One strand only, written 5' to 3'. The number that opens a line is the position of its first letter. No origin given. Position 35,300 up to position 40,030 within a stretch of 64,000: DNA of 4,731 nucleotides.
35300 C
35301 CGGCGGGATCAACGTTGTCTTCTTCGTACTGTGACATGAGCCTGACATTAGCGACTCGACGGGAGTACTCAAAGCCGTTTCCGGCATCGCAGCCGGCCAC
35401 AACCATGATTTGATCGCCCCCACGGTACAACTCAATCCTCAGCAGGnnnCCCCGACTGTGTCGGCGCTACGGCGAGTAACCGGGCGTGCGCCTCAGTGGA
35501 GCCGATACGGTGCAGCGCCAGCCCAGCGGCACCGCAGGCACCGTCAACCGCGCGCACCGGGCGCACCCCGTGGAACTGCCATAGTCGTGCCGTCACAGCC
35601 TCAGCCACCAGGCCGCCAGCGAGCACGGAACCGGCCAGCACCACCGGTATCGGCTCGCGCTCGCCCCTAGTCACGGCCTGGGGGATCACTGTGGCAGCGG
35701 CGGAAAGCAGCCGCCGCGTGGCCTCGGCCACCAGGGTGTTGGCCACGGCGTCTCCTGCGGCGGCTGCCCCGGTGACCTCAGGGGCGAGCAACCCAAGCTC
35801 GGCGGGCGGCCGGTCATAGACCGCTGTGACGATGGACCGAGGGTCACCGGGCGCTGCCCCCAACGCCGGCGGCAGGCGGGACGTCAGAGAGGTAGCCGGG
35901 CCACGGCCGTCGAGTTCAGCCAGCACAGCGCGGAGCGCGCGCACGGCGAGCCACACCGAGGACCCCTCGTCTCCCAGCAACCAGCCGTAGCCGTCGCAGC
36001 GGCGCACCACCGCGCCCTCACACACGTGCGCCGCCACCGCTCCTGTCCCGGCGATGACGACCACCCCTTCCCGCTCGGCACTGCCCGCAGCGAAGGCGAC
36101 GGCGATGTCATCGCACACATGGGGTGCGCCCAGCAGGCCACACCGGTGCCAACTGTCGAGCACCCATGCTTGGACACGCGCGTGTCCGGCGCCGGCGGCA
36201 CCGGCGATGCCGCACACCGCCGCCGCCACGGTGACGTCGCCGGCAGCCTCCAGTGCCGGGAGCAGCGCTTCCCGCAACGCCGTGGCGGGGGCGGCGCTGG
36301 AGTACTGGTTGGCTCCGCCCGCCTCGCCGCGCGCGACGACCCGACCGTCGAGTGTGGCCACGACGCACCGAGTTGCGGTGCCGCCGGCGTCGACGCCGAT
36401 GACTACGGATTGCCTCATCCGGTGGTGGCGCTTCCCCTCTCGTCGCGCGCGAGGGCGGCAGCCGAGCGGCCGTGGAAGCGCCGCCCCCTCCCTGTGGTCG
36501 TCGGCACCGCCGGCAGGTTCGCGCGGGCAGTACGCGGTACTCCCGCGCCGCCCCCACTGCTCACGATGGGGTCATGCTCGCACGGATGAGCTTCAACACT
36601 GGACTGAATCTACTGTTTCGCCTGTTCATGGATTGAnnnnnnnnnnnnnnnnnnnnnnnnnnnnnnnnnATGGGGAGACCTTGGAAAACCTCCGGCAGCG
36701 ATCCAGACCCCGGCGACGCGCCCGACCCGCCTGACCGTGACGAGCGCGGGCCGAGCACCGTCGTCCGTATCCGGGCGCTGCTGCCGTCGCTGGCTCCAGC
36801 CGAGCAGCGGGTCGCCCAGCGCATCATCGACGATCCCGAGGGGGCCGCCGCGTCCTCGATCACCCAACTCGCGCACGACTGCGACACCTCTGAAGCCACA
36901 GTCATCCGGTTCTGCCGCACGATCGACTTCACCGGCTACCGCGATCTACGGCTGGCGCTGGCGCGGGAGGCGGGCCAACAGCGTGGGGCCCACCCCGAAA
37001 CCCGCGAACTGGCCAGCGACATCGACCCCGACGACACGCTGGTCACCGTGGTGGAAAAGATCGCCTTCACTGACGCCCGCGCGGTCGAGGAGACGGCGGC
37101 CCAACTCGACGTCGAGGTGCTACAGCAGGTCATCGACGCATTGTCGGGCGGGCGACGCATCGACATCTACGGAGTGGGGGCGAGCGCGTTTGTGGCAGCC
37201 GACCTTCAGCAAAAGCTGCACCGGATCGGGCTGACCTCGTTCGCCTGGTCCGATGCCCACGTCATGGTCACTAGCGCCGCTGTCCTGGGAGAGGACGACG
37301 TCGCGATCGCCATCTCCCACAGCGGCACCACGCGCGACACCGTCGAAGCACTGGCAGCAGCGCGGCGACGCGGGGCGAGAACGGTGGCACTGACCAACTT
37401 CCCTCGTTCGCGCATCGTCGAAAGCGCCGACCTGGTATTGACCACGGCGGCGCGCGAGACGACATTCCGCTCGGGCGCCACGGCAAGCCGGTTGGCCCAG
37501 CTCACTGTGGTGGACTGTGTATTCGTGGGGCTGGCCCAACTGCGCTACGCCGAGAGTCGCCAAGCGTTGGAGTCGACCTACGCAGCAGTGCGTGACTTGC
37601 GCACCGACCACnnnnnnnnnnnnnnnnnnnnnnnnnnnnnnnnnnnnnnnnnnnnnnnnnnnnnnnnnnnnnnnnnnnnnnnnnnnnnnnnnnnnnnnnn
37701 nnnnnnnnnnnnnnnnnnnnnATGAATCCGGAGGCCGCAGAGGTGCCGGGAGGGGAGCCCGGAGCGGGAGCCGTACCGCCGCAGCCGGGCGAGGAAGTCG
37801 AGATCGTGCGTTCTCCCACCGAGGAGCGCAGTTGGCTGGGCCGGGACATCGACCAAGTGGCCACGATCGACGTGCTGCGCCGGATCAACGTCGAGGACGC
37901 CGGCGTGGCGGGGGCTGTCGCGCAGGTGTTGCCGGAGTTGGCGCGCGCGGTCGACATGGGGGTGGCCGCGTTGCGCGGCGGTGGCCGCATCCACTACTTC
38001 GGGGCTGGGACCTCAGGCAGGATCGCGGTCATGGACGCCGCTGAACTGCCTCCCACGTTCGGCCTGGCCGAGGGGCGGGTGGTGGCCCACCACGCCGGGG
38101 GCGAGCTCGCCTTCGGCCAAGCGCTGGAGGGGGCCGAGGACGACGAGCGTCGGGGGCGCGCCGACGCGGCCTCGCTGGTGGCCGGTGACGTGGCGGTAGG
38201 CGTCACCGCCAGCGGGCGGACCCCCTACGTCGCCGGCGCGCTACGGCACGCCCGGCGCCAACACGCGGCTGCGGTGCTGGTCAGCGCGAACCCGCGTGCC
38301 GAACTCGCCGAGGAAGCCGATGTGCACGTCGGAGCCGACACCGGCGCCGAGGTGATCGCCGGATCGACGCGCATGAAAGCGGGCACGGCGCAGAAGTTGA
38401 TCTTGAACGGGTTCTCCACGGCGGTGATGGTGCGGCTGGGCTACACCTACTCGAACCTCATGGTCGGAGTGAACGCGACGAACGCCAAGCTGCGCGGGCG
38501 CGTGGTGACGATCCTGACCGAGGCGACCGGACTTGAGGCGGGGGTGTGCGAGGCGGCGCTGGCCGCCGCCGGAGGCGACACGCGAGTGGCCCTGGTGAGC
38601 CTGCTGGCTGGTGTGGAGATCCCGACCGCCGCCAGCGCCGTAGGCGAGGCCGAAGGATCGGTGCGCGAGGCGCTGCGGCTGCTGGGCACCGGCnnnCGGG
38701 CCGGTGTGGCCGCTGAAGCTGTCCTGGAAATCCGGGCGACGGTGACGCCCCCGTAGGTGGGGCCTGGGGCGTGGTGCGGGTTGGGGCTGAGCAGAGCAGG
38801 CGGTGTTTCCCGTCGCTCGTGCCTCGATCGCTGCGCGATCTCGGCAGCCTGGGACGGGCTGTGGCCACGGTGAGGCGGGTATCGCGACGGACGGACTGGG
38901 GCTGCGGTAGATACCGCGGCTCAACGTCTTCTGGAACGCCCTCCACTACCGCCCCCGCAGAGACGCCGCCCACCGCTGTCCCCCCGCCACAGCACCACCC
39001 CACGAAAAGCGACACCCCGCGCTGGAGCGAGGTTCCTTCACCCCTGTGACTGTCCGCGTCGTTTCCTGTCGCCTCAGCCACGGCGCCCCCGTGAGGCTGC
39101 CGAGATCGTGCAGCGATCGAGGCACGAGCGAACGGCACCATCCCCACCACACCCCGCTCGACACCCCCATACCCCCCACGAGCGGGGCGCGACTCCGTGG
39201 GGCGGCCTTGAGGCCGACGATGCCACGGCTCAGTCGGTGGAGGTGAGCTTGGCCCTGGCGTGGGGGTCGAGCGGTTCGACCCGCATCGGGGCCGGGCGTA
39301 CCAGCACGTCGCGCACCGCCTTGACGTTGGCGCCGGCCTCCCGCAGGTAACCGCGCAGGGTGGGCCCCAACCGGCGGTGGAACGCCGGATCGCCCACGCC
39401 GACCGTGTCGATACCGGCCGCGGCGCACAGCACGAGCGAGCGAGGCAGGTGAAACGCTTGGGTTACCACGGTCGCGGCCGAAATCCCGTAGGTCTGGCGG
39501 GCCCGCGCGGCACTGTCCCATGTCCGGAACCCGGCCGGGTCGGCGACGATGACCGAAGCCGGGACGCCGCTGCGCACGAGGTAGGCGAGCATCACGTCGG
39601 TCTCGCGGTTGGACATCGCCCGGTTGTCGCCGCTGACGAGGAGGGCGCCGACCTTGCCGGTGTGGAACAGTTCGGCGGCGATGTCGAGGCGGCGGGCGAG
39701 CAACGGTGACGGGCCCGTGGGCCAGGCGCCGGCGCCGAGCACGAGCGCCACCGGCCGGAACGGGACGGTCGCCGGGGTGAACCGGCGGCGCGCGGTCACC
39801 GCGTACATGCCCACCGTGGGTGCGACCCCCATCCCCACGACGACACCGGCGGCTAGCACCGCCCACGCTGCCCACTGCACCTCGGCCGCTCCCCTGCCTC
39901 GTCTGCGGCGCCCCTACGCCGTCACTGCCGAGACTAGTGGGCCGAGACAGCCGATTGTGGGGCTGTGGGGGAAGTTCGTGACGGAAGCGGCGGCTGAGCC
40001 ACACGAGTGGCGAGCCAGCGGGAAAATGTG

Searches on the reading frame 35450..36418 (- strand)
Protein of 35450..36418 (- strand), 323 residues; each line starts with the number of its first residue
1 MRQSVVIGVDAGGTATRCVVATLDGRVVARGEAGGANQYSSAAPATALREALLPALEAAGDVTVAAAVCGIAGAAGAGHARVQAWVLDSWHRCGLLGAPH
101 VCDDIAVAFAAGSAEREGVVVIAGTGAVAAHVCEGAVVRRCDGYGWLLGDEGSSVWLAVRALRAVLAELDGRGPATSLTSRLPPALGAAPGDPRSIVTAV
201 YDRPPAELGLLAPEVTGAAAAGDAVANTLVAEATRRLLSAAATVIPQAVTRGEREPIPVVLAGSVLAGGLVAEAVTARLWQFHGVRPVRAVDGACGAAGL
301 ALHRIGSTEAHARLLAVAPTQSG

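Call 48: search_protein_families(library=pfam, proteins=[window:35450-36418:-], max_evalue=0.001)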
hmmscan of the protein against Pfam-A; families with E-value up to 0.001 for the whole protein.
window:35450-36418:- (323 aa): 1 family
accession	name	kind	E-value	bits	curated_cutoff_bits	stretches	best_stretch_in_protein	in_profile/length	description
PF01869.26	BcrAD_BadFG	-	5.4e-31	108.5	31.5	1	7-300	1-270/271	BadF/BadG/BcrA/BcrD ATPase family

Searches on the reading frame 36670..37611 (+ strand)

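Call 48: search_protein_families(library=pfam, proteins=[window:36670-37611:+], max_evalue=0.001)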
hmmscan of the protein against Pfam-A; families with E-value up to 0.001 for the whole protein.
window:36670-37611:+ (314 aa): 3 families
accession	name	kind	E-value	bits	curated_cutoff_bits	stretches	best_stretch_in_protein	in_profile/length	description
PF01380.27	SIS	-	2.2e-26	92.7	25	1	160-286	4-130/131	SIS domain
PF01418.23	HTH_6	-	9.8e-18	64.4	28.3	1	33-101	6-74/77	Helix-turn-helix domain, rpiR family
PF13580.11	SIS_2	-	6.1e-08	33.2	27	1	206-242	101-137/138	SIS domain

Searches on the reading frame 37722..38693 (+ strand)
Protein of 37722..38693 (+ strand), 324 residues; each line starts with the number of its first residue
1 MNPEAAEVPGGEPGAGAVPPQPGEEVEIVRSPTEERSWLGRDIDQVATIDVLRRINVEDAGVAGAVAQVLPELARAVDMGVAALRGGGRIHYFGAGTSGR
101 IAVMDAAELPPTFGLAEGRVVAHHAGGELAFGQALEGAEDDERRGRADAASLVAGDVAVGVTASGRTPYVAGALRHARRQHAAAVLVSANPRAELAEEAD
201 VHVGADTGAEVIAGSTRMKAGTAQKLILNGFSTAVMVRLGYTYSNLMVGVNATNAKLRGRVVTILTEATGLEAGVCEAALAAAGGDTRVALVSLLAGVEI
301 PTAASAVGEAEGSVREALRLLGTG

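Call 48: search_protein_families(library=pfam, proteins=[window:37722-38693:+], max_evalue=0.001)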
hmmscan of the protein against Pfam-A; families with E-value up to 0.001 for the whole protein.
window:37722-38693:+ (324 aa): 3 families
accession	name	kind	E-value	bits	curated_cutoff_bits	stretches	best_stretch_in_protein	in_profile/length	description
PF22645.1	GKRP_SIS_N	-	2e-13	50.5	27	1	74-176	3-111/113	Glucokinase regulatory protein N-terminal SIS domain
PF13580.11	SIS_2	-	2.4e-06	28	27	1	71-182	19-131/138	SIS domain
PF01380.27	SIS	-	3e-06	27.5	25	1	151-224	50-121/131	SIS domain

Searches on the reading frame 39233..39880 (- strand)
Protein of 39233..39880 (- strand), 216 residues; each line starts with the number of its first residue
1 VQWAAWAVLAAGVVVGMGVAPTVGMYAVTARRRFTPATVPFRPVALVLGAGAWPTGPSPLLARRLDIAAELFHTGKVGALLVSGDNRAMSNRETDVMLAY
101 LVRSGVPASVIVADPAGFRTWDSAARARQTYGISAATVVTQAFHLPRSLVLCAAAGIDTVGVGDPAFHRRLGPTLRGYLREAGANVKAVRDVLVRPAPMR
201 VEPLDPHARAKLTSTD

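Call 48: search_protein_families(library=pfam, proteins=[window:39233-39880:-], max_evalue=0.001)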
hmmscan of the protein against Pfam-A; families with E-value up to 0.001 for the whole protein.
window:39233-39880:- (216 aa): 1 family
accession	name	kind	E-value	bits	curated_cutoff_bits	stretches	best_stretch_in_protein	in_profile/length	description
PF02698.23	DUF218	-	2.4e-22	79.7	27.6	1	44-160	2-106/133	DUF218 domain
